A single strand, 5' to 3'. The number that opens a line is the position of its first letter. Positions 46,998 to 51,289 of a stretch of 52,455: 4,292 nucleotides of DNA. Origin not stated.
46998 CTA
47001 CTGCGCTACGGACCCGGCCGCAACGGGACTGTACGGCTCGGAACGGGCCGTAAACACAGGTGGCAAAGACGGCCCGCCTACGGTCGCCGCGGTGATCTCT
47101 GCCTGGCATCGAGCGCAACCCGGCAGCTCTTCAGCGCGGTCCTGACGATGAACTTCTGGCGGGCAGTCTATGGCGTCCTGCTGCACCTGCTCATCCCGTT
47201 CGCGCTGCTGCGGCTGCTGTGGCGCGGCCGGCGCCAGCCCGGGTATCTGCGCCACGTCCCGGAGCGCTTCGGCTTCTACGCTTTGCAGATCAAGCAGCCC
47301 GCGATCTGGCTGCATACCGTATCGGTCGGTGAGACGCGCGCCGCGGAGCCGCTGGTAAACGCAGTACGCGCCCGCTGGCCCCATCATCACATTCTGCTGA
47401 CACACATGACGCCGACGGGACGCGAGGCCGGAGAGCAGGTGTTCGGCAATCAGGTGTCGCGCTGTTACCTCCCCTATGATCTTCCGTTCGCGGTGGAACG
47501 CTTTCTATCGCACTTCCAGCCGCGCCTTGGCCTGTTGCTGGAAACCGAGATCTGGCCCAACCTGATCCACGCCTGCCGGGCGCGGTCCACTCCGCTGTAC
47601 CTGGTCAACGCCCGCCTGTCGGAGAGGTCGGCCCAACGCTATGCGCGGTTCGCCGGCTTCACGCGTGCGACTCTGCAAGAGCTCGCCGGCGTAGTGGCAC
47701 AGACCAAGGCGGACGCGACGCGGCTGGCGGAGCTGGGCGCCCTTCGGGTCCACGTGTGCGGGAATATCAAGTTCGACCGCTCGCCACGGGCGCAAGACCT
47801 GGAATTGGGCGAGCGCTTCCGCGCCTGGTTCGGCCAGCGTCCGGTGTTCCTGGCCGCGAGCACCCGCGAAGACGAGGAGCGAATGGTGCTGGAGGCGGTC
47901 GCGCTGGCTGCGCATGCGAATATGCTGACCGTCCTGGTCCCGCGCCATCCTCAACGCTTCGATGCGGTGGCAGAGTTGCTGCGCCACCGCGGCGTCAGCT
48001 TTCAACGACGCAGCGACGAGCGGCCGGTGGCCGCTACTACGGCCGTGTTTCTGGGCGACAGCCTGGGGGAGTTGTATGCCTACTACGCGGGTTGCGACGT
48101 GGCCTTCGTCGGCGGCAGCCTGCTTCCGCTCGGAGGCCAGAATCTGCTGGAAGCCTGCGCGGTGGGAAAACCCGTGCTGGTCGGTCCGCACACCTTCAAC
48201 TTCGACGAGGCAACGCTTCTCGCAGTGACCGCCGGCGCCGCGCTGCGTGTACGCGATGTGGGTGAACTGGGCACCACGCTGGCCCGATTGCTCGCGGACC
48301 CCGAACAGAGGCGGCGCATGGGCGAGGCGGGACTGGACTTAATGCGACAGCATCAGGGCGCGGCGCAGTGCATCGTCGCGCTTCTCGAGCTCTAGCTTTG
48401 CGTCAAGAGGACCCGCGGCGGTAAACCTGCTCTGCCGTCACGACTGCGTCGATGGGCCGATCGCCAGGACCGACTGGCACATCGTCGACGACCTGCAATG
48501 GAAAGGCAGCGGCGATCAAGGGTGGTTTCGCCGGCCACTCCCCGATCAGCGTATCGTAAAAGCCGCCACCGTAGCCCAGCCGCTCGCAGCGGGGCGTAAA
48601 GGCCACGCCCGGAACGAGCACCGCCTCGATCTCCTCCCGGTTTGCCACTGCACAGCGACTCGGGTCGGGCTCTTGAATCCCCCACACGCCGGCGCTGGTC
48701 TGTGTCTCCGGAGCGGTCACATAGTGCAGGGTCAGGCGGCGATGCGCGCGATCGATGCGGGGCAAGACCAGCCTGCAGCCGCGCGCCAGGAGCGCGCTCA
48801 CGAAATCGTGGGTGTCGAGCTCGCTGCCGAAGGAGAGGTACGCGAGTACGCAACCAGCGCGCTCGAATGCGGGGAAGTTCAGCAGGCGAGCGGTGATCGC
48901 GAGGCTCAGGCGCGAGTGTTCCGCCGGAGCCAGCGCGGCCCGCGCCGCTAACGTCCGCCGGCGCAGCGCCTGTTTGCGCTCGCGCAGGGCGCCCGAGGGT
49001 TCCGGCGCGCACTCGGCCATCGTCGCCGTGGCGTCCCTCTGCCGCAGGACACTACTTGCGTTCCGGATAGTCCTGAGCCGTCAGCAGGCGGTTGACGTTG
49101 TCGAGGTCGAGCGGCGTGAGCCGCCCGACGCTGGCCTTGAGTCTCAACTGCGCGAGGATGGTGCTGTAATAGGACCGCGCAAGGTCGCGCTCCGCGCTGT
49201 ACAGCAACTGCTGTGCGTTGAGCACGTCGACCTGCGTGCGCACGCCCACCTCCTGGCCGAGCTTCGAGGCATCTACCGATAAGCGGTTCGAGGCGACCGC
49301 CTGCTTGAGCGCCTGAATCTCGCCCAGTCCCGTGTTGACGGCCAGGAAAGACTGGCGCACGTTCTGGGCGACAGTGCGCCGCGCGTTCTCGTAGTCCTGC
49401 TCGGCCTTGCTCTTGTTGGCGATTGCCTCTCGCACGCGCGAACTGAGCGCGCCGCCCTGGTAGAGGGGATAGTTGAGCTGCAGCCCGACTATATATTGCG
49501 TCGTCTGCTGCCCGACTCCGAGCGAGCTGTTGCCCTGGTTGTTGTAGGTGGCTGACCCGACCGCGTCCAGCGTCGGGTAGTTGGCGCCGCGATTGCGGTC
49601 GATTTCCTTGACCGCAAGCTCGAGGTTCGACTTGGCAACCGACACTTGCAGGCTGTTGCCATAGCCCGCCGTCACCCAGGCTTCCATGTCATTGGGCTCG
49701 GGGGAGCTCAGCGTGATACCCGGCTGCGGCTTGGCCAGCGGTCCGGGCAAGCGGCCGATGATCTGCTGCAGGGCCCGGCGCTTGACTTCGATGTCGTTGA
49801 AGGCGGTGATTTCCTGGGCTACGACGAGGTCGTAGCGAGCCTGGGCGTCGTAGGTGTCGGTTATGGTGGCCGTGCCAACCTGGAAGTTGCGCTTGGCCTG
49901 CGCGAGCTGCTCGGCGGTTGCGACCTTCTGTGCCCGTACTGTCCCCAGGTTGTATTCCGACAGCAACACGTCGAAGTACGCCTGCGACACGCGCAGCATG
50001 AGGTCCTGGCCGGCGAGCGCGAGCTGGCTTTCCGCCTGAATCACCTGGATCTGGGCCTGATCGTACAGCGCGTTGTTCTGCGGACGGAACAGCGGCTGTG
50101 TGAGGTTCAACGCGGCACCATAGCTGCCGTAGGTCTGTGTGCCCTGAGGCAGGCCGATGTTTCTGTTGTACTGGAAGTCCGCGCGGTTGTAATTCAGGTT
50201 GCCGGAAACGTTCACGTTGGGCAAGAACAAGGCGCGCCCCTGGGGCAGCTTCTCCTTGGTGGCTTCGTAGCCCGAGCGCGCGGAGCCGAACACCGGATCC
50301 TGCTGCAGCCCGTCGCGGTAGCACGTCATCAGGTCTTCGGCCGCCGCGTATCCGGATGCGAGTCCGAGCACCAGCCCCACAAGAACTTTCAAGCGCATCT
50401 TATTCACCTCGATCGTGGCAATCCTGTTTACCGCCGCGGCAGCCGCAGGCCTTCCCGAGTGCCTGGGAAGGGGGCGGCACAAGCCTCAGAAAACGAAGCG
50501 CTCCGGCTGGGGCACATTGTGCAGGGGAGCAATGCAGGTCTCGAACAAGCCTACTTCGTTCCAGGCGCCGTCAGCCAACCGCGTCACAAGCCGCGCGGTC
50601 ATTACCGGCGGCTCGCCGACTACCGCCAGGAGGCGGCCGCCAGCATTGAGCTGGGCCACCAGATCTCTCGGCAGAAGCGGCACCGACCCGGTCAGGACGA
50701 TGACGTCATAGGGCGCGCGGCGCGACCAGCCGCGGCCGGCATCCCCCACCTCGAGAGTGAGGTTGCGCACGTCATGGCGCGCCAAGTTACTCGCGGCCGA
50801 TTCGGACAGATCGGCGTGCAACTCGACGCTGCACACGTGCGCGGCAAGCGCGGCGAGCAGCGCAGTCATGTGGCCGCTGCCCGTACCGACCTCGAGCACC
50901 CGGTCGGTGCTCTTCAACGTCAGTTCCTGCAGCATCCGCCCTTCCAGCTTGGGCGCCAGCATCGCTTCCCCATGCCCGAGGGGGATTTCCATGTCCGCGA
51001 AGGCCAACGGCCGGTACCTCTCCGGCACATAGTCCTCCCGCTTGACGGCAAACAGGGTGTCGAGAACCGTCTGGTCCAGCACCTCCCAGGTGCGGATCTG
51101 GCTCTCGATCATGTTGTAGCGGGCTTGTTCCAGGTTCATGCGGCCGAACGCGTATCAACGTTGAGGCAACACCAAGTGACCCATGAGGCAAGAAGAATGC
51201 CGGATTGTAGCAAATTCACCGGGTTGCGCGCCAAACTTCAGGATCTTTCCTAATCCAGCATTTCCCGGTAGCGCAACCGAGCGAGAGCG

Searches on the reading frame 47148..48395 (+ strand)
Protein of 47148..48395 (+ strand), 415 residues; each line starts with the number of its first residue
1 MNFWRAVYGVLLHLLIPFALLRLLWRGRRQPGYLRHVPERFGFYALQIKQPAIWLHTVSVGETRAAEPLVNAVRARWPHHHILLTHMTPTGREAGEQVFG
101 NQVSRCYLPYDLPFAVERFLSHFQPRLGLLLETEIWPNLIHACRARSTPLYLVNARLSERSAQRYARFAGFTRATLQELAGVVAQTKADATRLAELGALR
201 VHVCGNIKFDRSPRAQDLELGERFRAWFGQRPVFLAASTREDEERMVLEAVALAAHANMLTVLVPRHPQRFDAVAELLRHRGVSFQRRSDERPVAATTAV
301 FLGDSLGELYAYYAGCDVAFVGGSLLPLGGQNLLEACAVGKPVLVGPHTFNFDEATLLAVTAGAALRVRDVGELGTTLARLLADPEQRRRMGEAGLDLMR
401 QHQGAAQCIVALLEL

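Call 65: search_protein_families(library=pfam, proteins=[window:47148-48395:+], max_evalue=0.01)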
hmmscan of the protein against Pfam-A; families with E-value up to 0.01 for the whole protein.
window:47148-48395:+ (415 aa): 3 families
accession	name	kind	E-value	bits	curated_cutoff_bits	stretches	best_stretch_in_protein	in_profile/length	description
PF04413.22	Glycos_transf_N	-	6.4e-69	231.5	23.9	1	36-211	2-179/179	3-Deoxy-D-manno-octulosonic-acid transferase (kdotransferase)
PF00534.26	Glycos_transf_1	-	8e-08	32.4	26.4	1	286-395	63-169/172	Glycosyl transferases group 1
PF13524.12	Glyco_trans_1_2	-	0.0044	17.4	25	0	333-410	67-140/144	Glycosyl transferase-like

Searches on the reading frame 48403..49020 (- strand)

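Call 65: search_protein_families(library=pfam, proteins=[window:48403-49020:-], max_evalue=0.01)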
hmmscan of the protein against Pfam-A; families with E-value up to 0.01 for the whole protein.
window:48403-49020:- (205 aa): 1 family
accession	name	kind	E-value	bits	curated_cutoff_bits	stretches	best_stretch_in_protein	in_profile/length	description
PF01812.26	5-FTHF_cyc-lig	-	6.8e-34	117.8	27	1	16-195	1-185/186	5-formyltetrahydrofolate cyclo-ligase family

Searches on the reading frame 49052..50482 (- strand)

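Call 65: search_protein_families(library=pfam, proteins=[window:49052-50482:-], max_evalue=0.01)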
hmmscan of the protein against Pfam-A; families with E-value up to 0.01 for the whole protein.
window:49052-50482:- (476 aa): 1 family
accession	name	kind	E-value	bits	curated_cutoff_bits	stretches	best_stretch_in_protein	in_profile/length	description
PF02321.23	OEP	-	1.9e-53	181.5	22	2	267-453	2-187/187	Outer membrane efflux protein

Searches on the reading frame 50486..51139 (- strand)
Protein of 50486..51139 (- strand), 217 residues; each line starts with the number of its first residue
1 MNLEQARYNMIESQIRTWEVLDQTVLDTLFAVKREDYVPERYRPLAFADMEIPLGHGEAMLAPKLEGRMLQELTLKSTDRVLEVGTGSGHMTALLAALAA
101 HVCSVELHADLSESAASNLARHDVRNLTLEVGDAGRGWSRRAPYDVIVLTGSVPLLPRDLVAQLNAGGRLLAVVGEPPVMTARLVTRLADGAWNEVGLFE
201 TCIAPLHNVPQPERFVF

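Call 65: search_protein_families(library=pfam, proteins=[window:50486-51139:-], max_evalue=0.01)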
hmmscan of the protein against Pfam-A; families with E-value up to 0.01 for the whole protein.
window:50486-51139:- (217 aa): 11 families
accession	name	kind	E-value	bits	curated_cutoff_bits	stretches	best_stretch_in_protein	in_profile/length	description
PF01135.25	PCMT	-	2.8e-39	135.5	20.3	1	9-191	5-190/210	Protein-L-isoaspartate(D-aspartate) O-methyltransferase (PCMT)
PF13649.12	Methyltransf_25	-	8.2e-09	36.5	27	1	81-165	1-87/97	Methyltransferase domain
PF13847.12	Methyltransf_31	-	3.5e-07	30.4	27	1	76-153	2-84/145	Methyltransferase domain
PF08242.18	Methyltransf_12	-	6.6e-07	30.4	30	1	82-171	1-92/98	Methyltransferase domain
PF00398.26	RrnaAD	-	1.7e-06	27.8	24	1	68-120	21-73/263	Ribosomal RNA adenine dimethylase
PF13489.12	Methyltransf_23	-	2.1e-06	28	27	1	74-151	19-89/164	Methyltransferase domain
PF08241.18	Methyltransf_11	-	0.00017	22.6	21.2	1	82-153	1-70/95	Methyltransferase domain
PF08704.16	GCD14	-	0.00039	20.6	26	1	70-129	33-96/247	tRNA methyltransferase complex GCD14 subunit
PF05175.20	MTS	-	0.0022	18.1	23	1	69-148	23-103/170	Methyltransferase small domain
PF02390.23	Methyltransf_4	-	0.0031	17.5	24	1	81-134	5-60/173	Putative methyltransferase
PF06325.19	PrmA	-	0.0058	16.6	22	1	74-168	158-254/296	Ribosomal protein L11 methyltransferase (PrmA)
